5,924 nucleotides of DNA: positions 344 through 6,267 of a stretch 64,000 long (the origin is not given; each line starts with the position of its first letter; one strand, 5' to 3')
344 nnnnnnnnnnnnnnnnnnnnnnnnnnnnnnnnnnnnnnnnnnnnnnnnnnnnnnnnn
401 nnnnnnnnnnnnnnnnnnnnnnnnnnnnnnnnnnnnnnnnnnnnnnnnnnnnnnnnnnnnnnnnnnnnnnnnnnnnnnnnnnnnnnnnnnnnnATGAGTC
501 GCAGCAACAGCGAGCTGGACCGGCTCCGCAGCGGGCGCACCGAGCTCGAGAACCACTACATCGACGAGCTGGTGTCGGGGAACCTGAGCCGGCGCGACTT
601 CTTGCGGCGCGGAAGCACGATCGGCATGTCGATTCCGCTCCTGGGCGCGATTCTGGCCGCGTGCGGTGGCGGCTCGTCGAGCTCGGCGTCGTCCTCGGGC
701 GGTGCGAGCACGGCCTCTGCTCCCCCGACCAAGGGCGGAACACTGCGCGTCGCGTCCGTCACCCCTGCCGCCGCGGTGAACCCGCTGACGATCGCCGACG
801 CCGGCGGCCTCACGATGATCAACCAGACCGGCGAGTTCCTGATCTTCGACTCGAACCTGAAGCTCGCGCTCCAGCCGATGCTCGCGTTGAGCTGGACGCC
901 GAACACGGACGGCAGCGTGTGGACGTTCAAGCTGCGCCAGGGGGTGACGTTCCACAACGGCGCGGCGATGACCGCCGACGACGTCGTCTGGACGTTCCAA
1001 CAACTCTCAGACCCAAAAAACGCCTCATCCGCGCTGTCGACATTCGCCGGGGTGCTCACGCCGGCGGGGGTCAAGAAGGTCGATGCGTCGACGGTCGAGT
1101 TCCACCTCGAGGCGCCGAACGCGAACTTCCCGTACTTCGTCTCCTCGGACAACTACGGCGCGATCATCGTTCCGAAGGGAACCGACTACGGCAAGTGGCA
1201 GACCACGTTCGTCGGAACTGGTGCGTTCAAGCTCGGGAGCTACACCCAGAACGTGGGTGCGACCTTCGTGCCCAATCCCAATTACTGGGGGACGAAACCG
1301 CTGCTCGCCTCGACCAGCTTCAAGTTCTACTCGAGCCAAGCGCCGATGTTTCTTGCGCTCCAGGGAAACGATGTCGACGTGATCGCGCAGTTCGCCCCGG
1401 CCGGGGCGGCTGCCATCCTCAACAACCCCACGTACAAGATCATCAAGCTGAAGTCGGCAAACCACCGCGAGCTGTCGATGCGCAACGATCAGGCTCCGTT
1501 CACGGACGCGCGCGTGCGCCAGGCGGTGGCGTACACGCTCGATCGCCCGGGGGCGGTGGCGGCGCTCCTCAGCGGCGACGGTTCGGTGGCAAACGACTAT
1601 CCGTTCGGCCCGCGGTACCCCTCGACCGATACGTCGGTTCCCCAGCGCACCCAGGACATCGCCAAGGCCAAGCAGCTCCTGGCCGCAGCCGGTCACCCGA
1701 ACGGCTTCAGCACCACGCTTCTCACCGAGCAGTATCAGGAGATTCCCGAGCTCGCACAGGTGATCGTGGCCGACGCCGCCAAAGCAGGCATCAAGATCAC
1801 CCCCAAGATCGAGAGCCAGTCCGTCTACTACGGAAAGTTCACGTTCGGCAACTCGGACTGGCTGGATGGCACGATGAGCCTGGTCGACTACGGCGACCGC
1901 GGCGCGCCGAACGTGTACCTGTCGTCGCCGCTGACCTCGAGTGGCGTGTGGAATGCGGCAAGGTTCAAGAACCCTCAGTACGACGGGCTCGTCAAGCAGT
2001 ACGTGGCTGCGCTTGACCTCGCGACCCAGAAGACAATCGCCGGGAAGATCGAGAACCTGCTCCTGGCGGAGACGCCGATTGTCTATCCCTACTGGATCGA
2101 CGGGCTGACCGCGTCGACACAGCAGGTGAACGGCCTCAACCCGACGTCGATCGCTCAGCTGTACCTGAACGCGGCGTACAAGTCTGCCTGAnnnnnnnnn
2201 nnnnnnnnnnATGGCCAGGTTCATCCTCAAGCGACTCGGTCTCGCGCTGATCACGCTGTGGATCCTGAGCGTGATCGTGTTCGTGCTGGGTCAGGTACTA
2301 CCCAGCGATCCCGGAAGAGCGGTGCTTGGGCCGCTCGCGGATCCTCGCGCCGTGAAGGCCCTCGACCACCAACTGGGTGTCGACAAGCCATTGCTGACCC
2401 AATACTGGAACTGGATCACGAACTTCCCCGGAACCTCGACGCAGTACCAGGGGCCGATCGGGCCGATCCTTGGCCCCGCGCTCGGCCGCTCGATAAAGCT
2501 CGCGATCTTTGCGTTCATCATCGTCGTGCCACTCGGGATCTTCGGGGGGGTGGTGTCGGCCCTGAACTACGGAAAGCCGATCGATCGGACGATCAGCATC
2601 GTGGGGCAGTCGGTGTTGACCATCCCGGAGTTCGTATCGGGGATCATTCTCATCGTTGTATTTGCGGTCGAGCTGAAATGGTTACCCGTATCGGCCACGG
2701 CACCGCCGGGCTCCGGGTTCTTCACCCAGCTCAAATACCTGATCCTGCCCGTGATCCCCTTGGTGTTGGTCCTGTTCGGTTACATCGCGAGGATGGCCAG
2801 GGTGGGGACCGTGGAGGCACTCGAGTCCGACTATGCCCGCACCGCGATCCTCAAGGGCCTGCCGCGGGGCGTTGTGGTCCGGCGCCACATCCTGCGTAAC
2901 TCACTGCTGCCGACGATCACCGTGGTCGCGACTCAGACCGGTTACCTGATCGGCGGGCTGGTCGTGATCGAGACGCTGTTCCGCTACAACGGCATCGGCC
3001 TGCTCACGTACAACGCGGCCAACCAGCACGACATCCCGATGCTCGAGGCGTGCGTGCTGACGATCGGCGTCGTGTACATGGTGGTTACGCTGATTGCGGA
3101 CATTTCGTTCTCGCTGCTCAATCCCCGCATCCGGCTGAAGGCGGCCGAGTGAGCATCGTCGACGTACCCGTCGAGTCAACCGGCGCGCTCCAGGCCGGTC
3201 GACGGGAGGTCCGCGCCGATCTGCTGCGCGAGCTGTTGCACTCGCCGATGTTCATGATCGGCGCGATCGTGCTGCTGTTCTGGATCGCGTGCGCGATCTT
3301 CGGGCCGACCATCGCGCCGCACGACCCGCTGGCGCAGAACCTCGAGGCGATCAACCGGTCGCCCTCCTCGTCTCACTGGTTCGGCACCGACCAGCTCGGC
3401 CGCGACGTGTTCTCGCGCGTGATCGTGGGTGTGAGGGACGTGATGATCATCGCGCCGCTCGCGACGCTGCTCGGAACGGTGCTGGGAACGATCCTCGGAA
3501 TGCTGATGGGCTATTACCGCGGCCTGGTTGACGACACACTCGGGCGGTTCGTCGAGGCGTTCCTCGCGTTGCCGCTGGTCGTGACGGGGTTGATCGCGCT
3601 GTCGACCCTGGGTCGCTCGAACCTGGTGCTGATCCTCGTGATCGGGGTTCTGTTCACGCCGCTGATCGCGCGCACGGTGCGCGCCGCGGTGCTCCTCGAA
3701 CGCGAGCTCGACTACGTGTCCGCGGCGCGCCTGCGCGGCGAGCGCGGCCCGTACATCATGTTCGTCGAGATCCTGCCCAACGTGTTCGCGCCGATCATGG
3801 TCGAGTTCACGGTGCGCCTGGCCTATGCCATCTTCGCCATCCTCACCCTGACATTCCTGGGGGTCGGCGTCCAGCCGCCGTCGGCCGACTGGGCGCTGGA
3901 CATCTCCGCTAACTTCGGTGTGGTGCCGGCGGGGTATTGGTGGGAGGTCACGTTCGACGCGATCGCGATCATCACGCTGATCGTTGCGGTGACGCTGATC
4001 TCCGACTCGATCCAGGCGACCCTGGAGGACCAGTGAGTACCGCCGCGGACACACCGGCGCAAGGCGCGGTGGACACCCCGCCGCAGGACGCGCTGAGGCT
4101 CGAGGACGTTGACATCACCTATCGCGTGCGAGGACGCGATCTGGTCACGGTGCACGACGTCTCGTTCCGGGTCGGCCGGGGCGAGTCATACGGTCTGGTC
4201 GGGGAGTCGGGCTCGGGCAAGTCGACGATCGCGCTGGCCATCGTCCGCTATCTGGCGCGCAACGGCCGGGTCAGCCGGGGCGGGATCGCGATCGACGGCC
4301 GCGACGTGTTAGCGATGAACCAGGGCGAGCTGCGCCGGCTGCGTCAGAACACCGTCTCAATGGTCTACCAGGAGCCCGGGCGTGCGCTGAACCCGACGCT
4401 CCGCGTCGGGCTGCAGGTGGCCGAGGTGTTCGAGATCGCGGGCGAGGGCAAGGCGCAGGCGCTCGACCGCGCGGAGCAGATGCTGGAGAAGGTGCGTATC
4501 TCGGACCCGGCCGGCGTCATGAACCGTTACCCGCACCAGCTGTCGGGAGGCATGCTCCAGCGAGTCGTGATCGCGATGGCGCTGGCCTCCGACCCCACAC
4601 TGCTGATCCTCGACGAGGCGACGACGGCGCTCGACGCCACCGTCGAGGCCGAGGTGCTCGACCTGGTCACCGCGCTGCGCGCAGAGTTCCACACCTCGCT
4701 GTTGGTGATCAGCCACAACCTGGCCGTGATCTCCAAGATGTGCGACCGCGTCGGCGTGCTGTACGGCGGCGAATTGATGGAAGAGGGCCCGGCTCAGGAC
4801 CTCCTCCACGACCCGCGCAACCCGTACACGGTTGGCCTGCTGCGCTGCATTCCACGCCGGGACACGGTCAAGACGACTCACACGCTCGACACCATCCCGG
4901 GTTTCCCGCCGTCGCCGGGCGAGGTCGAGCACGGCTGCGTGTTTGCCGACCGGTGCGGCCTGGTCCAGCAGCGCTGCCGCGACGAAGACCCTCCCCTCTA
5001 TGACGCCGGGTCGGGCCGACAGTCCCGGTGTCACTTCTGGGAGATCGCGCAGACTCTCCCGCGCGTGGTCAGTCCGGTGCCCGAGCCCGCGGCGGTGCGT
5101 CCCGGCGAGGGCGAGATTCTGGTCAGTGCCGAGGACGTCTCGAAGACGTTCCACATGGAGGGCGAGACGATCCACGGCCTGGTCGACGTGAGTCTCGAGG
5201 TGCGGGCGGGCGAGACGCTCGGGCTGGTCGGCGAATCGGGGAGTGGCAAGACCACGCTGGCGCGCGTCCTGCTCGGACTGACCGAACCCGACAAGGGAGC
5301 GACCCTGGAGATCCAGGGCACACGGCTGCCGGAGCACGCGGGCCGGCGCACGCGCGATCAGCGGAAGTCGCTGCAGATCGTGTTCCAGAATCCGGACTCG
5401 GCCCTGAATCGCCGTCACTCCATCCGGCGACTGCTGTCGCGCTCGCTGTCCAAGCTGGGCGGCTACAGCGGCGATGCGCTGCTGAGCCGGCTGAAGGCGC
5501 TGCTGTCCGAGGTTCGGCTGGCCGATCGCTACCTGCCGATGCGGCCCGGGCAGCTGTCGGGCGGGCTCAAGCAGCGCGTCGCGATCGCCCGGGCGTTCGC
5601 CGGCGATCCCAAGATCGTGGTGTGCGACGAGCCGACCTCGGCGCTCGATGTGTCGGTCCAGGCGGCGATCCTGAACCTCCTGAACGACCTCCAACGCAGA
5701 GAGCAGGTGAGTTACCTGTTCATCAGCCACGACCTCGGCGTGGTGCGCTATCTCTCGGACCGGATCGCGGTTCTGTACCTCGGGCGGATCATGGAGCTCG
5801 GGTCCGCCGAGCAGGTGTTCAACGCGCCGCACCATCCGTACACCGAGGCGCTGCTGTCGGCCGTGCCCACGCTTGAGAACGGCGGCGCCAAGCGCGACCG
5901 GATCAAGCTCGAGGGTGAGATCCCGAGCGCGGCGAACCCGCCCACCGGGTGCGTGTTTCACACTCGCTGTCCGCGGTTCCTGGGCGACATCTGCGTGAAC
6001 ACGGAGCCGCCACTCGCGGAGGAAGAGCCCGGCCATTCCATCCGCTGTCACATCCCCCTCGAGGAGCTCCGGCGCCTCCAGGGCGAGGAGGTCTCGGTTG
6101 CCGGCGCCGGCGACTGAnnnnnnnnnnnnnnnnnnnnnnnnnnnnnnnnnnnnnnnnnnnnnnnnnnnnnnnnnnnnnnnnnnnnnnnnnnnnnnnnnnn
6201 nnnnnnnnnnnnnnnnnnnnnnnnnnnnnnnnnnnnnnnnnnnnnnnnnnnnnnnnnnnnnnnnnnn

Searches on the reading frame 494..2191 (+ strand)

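Call 85: search_protein_families(library=pfam, proteins=[window:494-2191:+], max_evalue=0.00001)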
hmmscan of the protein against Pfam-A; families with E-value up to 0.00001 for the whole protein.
window:494-2191:+ (565 aa): 1 family
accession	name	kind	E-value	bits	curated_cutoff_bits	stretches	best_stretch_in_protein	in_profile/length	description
PF00496.27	SBP_bac_5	-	6.3e-81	272.8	32.4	1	126-460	2-350/368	Bacterial extracellular solute-binding proteins, family 5 Middle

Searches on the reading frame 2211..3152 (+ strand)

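Call 85: search_protein_families(library=pfam, proteins=[window:2211-3152:+], max_evalue=0.00001)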
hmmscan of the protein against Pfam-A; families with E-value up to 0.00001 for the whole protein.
window:2211-3152:+ (313 aa): 2 families
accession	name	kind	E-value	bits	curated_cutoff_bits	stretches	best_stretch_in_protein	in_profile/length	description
PF00528.27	BPD_transp_1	-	1.3e-34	120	26.4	1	109-308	1-183/184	Binding-protein-dependent transport system inner membrane component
PF19300.4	BPD_transp_1_N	-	1.3e-15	58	23.8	1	1-95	1-93/114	Binding-prot-dependent transport system membrane comp, N-term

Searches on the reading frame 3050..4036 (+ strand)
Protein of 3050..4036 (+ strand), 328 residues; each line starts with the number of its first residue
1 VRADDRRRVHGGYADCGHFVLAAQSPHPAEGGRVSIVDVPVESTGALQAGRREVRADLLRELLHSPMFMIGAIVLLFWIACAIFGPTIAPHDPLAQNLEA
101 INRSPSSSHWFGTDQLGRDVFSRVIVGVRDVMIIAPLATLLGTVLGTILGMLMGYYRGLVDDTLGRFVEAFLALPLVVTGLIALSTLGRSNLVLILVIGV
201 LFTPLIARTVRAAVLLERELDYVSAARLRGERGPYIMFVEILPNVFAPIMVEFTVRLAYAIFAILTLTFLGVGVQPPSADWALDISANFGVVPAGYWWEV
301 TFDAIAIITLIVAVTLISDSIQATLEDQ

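Call 85: search_protein_families(library=pfam, proteins=[window:3050-4036:+], max_evalue=0.00001)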
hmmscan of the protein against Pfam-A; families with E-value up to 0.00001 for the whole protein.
window:3050-4036:+ (328 aa): 2 families
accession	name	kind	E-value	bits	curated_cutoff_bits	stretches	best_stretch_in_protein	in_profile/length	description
PF00528.27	BPD_transp_1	-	1.4e-23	84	26.4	1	146-326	1-179/184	Binding-protein-dependent transport system inner membrane component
PF12911.12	OppC_N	-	4.1e-11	43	23.9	1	57-105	5-53/53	N-terminal TM domain of oligopeptide transport permease C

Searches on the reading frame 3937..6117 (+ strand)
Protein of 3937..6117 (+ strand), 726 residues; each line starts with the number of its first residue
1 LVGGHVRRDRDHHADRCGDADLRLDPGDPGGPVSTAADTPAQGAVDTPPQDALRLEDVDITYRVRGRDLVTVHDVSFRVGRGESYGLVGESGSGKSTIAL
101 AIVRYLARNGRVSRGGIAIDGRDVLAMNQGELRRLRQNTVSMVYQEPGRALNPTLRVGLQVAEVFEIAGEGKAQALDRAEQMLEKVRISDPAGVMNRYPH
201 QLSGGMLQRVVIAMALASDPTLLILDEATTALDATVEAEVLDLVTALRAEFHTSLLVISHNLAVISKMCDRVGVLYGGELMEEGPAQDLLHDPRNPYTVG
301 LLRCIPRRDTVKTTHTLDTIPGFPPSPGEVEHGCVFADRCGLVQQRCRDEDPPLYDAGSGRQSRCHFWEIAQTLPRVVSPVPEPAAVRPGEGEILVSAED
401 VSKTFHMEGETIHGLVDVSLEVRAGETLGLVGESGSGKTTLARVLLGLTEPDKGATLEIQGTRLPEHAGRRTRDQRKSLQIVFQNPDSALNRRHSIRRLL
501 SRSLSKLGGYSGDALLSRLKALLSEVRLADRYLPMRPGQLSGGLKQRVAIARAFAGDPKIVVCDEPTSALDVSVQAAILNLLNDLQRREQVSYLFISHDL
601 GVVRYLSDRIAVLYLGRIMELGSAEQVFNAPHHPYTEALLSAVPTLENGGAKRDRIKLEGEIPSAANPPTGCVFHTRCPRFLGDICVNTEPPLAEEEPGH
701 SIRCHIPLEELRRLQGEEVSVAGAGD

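Call 24: search_protein_families(library=ncbifam, proteins=[window:3937-6117:+], max_evalue=1e-10)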
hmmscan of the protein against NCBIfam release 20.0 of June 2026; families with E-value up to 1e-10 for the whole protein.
window:3937-6117:+ (726 aa): 186 families (the best 25 are shown)
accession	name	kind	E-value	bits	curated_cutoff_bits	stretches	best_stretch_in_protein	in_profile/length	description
NF008453.0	PRK11308.1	subfamily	2e-156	520.4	408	2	399-706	22-325/334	dipeptide ABC transporter ATP-binding protein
NF007010.1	PRK09473.1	subfamily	1e-146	487.7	575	2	53-366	2-312/318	oligopeptide ABC transporter ATP-binding protein OppD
NF011659.0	PRK15079.1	equivalog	1.2e-142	474.6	540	2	399-704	24-328/334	murein tripeptide/oligopeptide ABC transporter ATP binding protein OppF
NF008246.0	PRK11022.1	equivalog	1.1e-136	455.2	541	2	57-367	8-316/326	dipeptide ABC transporter ATP-binding protein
NF007613.0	PRK10261.1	equivalog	4.1e-130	435.1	1077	2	49-313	9-280/623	glutathione ABC transporter ATP-binding protein GsiA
NF043071.1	DppF_dipep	equivalog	4e-127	424.2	660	2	401-697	25-318/331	dipeptide ABC transporter ATP-binding subunit DppF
NF043079.1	MMSYN1_0167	equivalog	3.6e-126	422.2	740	2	129-358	297-525/561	oligopeptide ABC transporter ATP-binding protein OppD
NF011713.0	PRK15134.1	equivalog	3.8e-118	395.4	834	2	52-314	5-269/529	microcin C ABC transporter ATP-binding protein YejF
TIGR02770.1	nickel_nikD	equivalog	1.2e-112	374.9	318.7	2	72-302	2-226/230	nickel import ATP-binding protein NikD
NF047576.1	opine_ATP_CntF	equivalog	3.7e-110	367.3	385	2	58-302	8-250/264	staphylopine uptake ABC transporter ATP-binding protein CntF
NF047578.1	opine_ATP_CntD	equivalog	9.1e-109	362.8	380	2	68-302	16-250/266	staphylopine uptake ABC transporter ATP-binding protein CntD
NF043078.1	MMSYN1_0168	equivalog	1.7e-106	357.4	800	3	521-647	475-601/649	oligopeptide ABC transporter ATP-binding protein OppF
TIGR02769.1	nickel_nikE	equivalog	3.1e-105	351.4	332.55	2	410-643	22-253/265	nickel import ATP-binding protein NikE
NF011674.0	PRK15093.1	equivalog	1.8e-103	346.1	627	2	56-367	7-323/330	putrescine export ABC transporter ATP-binding protein SapD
NF007739.0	PRK10419.1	subfamily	2.7e-103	345.2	354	2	395-643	3-258/268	nickel ABC transporter ATP-binding protein NikE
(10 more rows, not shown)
